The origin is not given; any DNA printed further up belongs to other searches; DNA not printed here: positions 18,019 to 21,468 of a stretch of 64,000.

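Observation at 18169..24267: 961-aa PRTase / double AMMECR1 / alpha-toroid fusion protein sitting where an RND adaptor gene should be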

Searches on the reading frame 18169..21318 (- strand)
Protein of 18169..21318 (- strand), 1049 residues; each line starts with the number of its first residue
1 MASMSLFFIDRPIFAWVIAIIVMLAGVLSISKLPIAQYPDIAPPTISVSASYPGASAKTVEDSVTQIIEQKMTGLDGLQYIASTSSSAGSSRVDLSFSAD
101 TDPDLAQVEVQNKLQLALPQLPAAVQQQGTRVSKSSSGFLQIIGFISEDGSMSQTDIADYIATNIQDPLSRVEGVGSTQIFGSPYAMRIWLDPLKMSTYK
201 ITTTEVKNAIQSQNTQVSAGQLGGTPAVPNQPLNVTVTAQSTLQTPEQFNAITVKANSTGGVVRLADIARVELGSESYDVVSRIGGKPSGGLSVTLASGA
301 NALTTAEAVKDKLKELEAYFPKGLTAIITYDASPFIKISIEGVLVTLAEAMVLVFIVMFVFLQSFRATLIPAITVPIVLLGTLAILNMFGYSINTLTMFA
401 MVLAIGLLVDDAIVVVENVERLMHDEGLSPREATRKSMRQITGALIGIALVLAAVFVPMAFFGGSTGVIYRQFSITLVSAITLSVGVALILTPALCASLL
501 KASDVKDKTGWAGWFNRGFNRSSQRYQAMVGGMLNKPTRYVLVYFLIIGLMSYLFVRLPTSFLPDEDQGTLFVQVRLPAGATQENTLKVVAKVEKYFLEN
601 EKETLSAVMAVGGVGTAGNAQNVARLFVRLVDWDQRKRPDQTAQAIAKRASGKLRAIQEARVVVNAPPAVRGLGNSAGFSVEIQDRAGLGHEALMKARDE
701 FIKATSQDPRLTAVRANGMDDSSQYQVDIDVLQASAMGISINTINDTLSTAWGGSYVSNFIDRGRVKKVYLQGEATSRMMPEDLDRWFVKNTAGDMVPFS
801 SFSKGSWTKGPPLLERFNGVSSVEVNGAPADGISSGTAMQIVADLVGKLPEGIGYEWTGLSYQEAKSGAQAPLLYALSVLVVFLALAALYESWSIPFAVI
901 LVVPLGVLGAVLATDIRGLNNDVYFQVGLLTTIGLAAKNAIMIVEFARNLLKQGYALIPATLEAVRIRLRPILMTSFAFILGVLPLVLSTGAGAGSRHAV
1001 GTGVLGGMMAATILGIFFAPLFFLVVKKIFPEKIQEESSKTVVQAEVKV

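Call 5: search_protein_families(library=pfam, proteins=[window:18169-21318:-], max_evalue=0.01)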
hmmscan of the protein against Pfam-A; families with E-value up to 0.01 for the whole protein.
window:18169-21318:- (1049 aa): 3 families
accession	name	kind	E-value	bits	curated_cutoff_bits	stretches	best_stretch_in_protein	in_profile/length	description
PF00873.25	ACR_tran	-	0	1250.2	28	1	4-1027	1-1021/1021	AcrB/AcrD/AcrF family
PF03176.21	MMPL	-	1.7e-07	31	20.5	1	300-502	101-305/333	MMPL family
PF02355.23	SecD_SecF_C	-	0.00012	22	20.5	1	341-487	32-174/189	Protein export membrane protein SecD/SecF, C-terminal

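Call 6: search_protein_families(library=ncbifam, proteins=[window:18169-21318:-], max_evalue=0.01)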
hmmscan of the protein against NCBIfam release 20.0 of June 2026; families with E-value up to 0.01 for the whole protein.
window:18169-21318:- (1049 aa): 19 families
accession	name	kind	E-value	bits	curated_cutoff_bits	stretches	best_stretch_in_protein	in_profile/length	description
TIGR00915.1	2A0602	subfamily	0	1621.6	940.35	1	4-1039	1-1041/1050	efflux RND transporter permease subunit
NF007842.1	PRK10555.1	equivalog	0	1594.1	1854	1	4-1034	1-1034/1036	multidrug efflux RND transporter permease AcrD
NF000282.2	RND_permease_1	subfamily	0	1520.8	1250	1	6-1028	2-1029/1029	multidrug efflux RND transporter permease subunit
NF011706.2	PRK15127.1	equivalog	0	1452.1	2150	1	4-1036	1-1039/1049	multidrug efflux RND transporter permease subunit AcrB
NF007131.0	PRK09577.1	equivalog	0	1235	1768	1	4-1038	1-1034/1045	multidrug efflux RND transporter permease subunit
NF033617.1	RND_permease_2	subfamily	1.5e-245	817.6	1250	1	7-1027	3-1008/1009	multidrug efflux RND transporter permease subunit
NF000037.1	RND_perm_OqxB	exception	3.3e-237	790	2200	1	4-1030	3-1038/1050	multidrug efflux RND transporter permease subunit OqxB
NF007133.0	PRK09579.1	equivalog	1.5e-184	615.4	1763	1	7-1031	6-1007/1017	multidrug efflux RND transporter permease subunit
NF007905.0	PRK10614.1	equivalog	7.2e-144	480.8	1774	1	7-1034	6-1016/1025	multidrug efflux RND transporter permease subunit MdtC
NF007798.0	PRK10503.1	equivalog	3.7e-134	448.6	1584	1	5-1029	13-1025/1040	MdtB/MuxB family multidrug efflux RND transporter permease subunit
TIGR00914.1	2A0601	subfamily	6.9e-104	348.5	701.45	1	17-1028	18-1037/1051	CusA/CzcA family heavy metal efflux RND transporter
TIGR00916.1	2A0604s01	subfamily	8.1e-10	38.7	148.6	2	340-487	87-229/231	SecD/SecF family protein translocase subunit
TIGR00921.1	2A067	subfamily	1.5e-06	26.6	351.9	1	318-553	166-405/733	hydrophobe/amphiphile efflux-3 (HAE3) family transporter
NF009582.0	PRK13024.1-2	equivalog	7e-05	21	723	1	348-532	340-519/859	protein translocase subunit SecDF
NF046001.1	SecDF_plasm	equivalog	0.00025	19.2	500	1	351-553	357-558/878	protein translocase subunit SecDF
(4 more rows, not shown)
